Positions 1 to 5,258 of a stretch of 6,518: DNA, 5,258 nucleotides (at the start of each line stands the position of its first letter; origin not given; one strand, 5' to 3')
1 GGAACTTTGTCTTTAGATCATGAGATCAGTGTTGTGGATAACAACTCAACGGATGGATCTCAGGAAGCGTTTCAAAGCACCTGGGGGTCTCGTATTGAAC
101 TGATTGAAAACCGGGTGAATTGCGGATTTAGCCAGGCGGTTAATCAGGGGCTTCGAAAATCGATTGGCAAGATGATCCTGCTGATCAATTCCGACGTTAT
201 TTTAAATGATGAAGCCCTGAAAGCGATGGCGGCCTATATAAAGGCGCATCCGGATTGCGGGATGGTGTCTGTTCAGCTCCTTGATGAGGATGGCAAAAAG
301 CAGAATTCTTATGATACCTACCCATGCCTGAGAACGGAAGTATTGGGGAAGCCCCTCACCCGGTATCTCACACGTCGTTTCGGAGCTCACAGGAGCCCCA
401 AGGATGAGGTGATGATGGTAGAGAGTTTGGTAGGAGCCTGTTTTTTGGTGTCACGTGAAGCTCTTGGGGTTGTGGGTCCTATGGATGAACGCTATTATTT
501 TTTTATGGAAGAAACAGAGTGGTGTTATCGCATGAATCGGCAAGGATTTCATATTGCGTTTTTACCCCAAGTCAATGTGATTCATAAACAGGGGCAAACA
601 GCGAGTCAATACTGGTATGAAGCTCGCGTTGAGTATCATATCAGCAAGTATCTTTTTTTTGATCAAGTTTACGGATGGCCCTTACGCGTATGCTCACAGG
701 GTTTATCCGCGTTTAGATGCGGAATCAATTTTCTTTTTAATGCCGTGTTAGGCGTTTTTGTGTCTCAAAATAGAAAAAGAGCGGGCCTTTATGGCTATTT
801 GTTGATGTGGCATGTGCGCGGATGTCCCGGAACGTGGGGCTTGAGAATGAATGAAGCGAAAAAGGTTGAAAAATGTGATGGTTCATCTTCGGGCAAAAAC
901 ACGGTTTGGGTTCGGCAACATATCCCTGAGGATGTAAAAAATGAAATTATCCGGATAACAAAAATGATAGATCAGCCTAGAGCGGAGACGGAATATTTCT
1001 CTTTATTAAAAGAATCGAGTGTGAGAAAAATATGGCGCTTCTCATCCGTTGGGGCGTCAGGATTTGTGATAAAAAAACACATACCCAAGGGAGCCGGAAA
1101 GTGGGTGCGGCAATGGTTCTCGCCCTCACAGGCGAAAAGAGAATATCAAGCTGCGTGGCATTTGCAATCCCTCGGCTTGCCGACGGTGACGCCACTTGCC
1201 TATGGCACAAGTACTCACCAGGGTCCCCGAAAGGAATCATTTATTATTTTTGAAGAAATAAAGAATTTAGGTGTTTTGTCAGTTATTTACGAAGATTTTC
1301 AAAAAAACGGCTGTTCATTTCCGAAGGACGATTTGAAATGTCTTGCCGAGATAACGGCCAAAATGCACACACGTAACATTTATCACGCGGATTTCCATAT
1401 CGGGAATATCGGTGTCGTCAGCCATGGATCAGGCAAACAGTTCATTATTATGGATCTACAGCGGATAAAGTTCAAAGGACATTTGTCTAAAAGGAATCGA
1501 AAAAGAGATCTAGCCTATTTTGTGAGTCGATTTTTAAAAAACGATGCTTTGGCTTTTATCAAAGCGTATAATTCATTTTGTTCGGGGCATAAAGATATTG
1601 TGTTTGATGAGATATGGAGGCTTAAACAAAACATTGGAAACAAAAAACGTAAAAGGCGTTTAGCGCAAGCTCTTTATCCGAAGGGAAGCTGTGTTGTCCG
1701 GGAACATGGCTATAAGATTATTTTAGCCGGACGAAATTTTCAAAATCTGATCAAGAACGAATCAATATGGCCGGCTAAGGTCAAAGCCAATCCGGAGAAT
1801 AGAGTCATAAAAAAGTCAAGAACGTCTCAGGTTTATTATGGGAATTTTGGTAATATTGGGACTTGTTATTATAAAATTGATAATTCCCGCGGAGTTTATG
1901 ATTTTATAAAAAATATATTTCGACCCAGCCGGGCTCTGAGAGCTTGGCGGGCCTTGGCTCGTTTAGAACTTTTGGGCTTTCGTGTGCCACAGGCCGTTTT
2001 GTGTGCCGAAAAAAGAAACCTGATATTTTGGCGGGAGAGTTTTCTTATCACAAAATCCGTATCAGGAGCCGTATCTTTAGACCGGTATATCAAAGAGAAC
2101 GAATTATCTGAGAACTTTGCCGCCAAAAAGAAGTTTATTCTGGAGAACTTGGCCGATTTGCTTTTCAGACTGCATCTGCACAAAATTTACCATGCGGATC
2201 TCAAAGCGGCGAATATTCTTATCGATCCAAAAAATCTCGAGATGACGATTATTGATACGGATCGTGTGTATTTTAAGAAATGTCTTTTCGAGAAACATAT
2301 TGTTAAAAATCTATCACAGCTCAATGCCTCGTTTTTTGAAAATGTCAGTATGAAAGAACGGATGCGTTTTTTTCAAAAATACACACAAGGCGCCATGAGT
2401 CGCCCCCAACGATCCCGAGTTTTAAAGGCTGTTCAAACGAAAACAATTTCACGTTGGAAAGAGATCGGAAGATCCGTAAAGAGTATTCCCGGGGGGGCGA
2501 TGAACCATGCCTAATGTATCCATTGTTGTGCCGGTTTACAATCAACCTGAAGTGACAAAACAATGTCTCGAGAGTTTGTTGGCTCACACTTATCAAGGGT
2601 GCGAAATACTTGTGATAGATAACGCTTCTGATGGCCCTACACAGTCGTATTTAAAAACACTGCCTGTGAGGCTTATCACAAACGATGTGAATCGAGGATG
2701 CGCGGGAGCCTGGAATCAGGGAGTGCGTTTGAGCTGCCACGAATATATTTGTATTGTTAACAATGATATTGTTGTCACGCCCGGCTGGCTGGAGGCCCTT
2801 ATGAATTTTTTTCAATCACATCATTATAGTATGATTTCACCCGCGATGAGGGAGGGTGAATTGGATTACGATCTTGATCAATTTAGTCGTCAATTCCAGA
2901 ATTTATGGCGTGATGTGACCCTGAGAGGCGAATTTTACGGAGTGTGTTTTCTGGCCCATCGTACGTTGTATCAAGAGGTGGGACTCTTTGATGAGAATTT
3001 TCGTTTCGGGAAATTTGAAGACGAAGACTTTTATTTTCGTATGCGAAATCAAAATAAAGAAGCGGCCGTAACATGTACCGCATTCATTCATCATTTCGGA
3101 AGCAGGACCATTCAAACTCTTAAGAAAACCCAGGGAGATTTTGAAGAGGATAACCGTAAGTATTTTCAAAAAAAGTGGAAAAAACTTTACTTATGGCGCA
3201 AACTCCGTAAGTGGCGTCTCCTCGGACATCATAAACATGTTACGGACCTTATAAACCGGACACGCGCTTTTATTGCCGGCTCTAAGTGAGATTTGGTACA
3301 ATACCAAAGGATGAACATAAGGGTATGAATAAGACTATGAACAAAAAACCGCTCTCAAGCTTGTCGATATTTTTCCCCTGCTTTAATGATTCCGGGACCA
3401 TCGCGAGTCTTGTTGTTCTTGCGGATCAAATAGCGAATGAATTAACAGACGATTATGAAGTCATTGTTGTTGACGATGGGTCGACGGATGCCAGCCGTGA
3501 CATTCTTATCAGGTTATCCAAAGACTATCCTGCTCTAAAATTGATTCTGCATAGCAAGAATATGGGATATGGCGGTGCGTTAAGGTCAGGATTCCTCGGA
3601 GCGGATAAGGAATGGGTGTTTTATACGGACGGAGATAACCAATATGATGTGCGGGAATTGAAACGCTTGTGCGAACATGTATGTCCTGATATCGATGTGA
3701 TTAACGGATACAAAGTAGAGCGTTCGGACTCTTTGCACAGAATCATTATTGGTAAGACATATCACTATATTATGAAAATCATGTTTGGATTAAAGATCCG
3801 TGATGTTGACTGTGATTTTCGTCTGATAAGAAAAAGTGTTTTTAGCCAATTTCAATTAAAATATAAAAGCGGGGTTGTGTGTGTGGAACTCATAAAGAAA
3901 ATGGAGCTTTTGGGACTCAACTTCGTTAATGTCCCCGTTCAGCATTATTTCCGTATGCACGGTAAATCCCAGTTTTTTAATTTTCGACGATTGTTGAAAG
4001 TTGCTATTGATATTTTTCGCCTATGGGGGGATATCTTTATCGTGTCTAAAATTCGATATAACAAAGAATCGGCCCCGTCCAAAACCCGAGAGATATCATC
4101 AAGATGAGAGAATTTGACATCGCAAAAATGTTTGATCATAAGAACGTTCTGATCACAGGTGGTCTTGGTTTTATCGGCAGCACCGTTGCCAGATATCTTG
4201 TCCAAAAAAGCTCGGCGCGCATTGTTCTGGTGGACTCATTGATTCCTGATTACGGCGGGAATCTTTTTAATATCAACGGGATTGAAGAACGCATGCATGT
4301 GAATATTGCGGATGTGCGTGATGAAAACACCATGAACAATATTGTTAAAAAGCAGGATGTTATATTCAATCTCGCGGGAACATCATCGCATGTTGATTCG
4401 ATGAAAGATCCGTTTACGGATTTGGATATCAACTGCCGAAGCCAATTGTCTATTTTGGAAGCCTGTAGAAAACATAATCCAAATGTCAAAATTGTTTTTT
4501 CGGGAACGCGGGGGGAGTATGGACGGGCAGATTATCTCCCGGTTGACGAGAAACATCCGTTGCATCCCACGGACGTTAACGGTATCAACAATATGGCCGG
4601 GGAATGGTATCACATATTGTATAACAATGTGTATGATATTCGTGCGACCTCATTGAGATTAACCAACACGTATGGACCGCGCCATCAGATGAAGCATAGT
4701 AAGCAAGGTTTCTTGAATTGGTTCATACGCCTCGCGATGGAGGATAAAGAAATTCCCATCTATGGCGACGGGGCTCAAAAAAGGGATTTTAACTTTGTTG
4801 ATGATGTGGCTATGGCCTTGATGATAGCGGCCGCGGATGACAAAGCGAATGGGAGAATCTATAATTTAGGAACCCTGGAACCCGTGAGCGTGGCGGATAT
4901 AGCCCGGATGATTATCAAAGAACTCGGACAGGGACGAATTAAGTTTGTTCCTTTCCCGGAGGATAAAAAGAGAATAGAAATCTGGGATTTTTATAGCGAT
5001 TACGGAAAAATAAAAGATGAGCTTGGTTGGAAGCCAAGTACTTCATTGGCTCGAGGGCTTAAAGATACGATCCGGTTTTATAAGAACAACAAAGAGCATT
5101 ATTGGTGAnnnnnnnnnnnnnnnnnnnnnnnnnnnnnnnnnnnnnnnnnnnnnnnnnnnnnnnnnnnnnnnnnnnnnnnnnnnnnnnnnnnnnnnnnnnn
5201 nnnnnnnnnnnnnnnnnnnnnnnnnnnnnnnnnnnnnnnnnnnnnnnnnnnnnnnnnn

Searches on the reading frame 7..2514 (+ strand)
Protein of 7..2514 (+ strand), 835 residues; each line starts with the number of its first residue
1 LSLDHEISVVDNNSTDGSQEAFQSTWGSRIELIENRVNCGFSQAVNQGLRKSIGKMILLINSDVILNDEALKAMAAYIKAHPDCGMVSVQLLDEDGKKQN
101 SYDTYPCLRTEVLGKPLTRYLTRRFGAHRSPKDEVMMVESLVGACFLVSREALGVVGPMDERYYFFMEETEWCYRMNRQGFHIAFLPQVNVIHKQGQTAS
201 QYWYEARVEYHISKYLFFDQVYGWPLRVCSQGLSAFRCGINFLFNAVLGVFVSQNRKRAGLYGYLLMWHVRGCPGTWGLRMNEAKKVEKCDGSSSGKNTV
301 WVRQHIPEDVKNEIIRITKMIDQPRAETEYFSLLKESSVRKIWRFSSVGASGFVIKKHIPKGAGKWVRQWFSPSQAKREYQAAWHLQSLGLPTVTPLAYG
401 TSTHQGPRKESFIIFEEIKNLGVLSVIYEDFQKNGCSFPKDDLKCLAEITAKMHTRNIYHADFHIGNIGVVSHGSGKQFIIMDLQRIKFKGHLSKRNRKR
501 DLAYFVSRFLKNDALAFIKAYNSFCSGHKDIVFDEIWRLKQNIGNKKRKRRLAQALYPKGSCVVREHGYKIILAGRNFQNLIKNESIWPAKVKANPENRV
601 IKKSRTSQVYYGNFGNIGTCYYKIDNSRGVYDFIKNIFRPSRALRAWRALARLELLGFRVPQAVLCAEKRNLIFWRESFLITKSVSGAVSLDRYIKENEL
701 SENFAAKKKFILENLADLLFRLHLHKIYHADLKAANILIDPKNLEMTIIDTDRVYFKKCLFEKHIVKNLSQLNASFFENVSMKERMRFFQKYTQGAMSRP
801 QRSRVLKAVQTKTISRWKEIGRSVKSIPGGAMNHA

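Call 4: search_protein_families(library=pfam, proteins=[window:7-2514:+])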
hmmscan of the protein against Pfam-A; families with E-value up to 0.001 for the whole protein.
window:7-2514:+ (835 aa): 6 families
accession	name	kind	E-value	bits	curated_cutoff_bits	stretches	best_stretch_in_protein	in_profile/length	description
PF06293.20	Kdo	-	2.9e-39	135.1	21.3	2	638-789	53-204/207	Lipopolysaccharide kinase (Kdo/WaaP) family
PF00535.33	Glycos_transf_2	-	2.2e-14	54.2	23.3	1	4-89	27-115/168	Glycosyl transferase family 2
PF13641.12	Glyco_tranf_2_3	-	5.3e-10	40.1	27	1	9-201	36-219/230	Glycosyltransferase like family 2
PF00069.31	Pkinase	-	9.1e-07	29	31.7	1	688-750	82-141/263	Protein kinase domain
PF13712.12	Glyco_tranf_2_5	-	3.1e-05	24.3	27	1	22-209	22-204/210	Glycosyltransferase like family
PF03109.22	ABC1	-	9.7e-05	22.1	22.9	0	699-750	159-210/244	ABC1 atypical kinase-like domain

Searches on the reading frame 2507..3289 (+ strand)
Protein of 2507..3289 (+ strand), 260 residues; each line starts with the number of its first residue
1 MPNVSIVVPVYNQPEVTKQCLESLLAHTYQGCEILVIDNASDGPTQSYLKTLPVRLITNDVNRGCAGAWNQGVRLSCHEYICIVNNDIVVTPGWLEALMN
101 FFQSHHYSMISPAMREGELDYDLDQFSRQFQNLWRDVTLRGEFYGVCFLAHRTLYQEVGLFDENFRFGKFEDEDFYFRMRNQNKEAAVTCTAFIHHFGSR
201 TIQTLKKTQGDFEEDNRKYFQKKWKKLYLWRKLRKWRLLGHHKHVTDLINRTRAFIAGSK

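Call 4: search_protein_families(library=pfam, proteins=[window:2507-3289:+])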
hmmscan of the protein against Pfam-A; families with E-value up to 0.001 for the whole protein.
window:2507-3289:+ (260 aa): 3 families
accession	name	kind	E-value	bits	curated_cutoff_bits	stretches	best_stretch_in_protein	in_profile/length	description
PF00535.33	Glycos_transf_2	-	2.5e-28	99.6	23.3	1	5-142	1-145/168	Glycosyl transferase family 2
PF13641.12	Glyco_tranf_2_3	-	1.5e-11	45.2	27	1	2-203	1-218/230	Glycosyltransferase like family 2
PF10111.15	Glyco_tranf_2_2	-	6e-07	29.7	27.3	1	5-192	1-212/276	Glycosyltransferase like family 2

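Call 14: find_encoding_contigs(protein=window:2507-3289:+, flank=10000, max_places=8)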
Protein window:2507-3289:+ (260 aa): no gene with exactly this product is on record in the collection.

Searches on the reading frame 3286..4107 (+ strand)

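Call 4: search_protein_families(library=pfam, proteins=[window:3286-4107:+])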
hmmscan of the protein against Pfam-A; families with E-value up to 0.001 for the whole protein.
window:3286-4107:+ (273 aa): 1 family
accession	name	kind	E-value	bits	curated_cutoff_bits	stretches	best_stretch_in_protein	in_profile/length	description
PF00535.33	Glycos_transf_2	-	1.1e-22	81.2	23.3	1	27-187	1-165/168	Glycosyl transferase family 2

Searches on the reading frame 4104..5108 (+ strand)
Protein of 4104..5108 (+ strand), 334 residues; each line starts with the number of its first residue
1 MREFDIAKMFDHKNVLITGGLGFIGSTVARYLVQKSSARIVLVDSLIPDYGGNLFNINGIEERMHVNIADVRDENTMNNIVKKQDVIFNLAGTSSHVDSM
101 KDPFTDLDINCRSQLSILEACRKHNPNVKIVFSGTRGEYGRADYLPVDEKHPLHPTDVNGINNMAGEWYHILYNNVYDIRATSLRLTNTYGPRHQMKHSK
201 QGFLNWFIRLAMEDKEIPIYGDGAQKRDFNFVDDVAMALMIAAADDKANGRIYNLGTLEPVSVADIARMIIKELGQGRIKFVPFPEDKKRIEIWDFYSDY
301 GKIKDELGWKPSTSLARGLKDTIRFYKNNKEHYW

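Call 4: search_protein_families(library=pfam, proteins=[window:4104-5108:+])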
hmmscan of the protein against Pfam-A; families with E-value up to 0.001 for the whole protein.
window:4104-5108:+ (334 aa): 8 families
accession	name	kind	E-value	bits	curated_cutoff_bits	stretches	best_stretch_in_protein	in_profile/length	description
PF16363.11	GDP_Man_Dehyd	-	1.4e-48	166.6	27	1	16-322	1-332/332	GDP-mannose 4,6 dehydratase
PF01370.27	Epimerase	-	1.2e-47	162.8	20.9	1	15-256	1-240/240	NAD dependent epimerase/dehydratase family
PF01073.25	3Beta_HSD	-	3.6e-14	52.9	22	1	16-283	1-277/280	3-beta hydroxysteroid dehydrogenase/isomerase family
PF02719.21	Polysacc_synt_2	-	9.3e-11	41.9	20.2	1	15-131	1-125/293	Polysaccharide biosynthesis protein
PF04321.23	RmlD_sub_bind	-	3e-09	36.8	27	1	14-284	2-241/287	RmlD substrate binding domain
PF08659.16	KR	-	4.5e-05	23.9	22.6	1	15-84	3-75/180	KR domain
PF03435.24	Sacchrp_dh_NADP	-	0.00053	20.8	25.1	0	15-101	1-86/129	Saccharopine dehydrogenase NADP binding domain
PF07993.18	NAD_binding_4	-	0.00074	19.2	20.1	0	74-150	79-151/258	Male sterility protein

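Call 13: find_encoding_contigs(protein=window:4104-5108:+, flank=10000, max_places=8)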
Protein window:4104-5108:+ (334 aa): no gene with exactly this product is on record in the collection.
